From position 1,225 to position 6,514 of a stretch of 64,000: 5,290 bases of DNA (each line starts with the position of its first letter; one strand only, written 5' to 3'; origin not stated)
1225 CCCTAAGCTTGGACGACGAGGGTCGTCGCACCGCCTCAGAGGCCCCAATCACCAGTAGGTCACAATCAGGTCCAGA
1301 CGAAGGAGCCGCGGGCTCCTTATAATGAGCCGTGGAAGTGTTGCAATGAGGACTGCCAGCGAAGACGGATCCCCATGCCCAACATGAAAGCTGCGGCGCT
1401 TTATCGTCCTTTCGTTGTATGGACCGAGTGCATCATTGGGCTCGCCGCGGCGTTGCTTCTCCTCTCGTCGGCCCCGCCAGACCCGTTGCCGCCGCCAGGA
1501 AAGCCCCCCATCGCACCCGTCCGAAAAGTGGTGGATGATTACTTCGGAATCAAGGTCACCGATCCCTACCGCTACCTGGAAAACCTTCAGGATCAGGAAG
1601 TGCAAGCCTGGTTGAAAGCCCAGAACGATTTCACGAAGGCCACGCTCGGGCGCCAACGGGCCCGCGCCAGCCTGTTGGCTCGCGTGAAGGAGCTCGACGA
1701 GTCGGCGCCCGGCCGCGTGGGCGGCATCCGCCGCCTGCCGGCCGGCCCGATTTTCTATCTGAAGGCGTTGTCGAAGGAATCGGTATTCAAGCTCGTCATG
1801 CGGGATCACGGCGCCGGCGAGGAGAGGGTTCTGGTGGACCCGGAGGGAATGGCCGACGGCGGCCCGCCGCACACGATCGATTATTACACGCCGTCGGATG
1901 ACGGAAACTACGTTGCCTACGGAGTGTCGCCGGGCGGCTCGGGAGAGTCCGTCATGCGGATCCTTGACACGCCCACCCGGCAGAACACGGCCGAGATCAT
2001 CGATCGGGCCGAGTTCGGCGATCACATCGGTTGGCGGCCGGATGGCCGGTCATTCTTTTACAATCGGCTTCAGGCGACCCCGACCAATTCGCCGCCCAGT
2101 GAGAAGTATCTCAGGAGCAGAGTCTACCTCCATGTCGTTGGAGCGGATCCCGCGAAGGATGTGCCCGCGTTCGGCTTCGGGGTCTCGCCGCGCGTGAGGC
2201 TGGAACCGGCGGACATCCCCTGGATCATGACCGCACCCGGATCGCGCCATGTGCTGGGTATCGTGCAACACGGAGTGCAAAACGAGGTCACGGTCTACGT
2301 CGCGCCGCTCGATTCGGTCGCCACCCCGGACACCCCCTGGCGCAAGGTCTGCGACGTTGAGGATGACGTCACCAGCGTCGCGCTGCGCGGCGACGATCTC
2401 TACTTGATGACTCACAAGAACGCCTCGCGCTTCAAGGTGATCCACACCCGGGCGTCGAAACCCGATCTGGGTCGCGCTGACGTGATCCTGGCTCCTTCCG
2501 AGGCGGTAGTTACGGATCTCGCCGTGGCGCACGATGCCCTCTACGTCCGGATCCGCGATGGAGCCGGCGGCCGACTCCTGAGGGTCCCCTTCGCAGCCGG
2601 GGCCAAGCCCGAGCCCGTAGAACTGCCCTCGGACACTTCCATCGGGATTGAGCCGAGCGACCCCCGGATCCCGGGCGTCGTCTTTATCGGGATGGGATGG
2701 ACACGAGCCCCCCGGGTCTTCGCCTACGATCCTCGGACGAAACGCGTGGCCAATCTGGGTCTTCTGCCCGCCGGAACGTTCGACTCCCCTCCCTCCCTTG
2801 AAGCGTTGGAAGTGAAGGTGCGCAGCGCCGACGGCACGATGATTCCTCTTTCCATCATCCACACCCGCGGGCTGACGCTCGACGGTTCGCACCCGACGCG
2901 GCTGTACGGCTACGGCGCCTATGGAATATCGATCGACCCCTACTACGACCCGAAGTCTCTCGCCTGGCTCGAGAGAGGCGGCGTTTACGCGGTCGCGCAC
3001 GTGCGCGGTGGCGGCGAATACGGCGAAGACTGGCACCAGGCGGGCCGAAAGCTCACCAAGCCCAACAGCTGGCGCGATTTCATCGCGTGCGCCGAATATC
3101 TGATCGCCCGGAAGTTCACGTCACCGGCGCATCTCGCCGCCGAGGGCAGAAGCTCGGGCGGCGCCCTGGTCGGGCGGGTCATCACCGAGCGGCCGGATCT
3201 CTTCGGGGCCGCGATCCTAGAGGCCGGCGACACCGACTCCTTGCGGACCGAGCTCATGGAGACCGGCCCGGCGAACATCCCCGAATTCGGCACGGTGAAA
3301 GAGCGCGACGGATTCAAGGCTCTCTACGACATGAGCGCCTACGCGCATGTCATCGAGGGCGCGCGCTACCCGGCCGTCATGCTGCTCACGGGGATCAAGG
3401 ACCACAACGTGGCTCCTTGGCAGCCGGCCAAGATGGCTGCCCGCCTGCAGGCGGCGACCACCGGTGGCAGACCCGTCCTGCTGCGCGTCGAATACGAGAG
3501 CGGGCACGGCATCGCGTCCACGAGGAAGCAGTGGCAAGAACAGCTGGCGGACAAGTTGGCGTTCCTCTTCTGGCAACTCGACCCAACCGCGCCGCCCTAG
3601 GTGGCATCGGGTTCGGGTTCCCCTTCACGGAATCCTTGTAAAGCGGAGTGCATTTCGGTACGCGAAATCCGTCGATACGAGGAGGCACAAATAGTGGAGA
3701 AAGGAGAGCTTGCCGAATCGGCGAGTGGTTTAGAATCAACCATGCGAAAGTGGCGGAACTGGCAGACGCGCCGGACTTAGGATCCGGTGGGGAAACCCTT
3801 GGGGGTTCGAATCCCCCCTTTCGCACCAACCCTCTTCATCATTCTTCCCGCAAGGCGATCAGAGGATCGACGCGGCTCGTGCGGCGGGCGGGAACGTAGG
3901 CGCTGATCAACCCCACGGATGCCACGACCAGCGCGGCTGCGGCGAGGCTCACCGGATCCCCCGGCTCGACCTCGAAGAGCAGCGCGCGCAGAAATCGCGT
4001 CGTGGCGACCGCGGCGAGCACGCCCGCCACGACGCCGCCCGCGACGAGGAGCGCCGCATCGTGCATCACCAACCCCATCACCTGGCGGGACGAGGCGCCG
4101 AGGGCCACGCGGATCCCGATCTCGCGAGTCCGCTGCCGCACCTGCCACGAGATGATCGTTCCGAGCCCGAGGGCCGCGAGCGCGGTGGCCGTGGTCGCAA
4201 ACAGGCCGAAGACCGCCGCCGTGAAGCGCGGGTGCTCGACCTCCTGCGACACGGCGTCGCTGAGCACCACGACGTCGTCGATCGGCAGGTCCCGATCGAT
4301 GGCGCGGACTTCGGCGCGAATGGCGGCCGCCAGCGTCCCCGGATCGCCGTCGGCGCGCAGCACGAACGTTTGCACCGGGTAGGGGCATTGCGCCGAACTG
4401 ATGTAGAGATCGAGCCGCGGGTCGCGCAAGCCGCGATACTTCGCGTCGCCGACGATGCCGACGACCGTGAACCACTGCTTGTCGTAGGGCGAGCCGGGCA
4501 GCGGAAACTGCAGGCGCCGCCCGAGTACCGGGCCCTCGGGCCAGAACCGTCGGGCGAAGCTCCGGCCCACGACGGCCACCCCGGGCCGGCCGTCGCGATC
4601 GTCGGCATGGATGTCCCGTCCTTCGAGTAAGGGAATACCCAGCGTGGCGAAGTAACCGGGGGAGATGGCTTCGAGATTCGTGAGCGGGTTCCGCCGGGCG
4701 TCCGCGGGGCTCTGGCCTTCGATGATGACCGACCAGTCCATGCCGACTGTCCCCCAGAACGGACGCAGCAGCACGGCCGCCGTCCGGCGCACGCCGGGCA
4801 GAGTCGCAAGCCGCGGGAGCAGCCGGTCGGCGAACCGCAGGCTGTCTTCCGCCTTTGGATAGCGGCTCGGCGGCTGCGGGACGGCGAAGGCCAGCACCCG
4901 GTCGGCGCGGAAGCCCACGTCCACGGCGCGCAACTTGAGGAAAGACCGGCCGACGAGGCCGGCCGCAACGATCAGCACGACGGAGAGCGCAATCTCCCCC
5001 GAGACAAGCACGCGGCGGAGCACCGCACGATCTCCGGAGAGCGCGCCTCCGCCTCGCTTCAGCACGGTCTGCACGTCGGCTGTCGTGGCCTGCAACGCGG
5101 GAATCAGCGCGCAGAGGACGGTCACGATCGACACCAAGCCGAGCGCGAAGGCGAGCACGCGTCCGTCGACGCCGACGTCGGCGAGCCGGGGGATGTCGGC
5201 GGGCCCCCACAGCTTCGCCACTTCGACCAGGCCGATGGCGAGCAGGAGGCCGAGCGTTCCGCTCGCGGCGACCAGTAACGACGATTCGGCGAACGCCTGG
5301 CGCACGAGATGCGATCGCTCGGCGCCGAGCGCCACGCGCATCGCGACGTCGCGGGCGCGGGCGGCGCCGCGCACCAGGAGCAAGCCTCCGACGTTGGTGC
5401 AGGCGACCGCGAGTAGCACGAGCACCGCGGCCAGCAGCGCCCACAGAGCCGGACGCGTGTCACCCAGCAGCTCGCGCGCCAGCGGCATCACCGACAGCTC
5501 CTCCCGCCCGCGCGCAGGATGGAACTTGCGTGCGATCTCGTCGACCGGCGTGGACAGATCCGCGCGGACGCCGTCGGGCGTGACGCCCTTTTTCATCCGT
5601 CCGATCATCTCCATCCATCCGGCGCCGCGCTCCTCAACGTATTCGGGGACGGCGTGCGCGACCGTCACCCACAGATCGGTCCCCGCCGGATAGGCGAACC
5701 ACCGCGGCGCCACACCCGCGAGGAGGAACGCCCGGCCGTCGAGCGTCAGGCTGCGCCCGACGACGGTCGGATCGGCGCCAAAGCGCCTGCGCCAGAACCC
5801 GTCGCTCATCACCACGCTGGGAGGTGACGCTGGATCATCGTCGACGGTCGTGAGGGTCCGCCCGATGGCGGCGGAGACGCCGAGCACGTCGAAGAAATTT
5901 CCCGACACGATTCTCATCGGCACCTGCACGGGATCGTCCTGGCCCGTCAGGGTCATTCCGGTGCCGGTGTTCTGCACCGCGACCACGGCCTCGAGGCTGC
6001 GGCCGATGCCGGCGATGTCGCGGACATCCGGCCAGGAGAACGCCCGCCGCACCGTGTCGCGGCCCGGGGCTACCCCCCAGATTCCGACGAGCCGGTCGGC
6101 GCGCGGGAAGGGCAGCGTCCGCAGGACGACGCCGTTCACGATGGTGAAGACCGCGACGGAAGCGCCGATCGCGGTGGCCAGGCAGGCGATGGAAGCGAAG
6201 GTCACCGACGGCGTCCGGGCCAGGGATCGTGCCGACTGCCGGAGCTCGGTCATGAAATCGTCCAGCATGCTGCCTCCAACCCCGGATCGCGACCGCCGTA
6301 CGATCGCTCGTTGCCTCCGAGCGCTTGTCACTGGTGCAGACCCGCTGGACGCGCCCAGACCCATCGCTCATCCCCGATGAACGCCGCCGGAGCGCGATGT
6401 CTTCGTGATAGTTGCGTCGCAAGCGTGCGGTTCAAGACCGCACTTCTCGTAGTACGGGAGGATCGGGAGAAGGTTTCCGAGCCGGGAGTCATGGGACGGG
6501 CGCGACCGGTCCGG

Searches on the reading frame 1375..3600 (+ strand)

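Call 73: search_protein_families(library=pfam, proteins=[window:1375-3600:+], max_evalue=0.00001)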
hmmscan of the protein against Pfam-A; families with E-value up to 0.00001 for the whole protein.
window:1375-3600:+ (741 aa): 2 families
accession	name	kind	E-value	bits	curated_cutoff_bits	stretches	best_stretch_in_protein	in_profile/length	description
PF00326.27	Peptidase_S9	-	6.4e-50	170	22.6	1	527-736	5-211/213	Prolyl oligopeptidase family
PF02897.21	Peptidase_S9_N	-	1.7e-42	146.1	24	1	44-410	1-359/414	Prolyl oligopeptidase, N-terminal beta-propeller domain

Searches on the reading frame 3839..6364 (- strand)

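Call 73: search_protein_families(library=pfam, proteins=[window:3839-6364:-], max_evalue=0.00001)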
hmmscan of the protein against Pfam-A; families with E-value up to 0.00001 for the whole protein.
window:3839-6364:- (841 aa): 2 families
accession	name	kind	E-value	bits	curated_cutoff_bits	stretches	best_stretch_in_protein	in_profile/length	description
PF12704.14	MacB_PCD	-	4.6e-32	112.4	27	2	55-270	1-204/207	MacB-like periplasmic core domain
PF02687.27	FtsX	-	4.5e-20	72.3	25.5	2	721-834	2-120/120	FtsX-like permease C-terminal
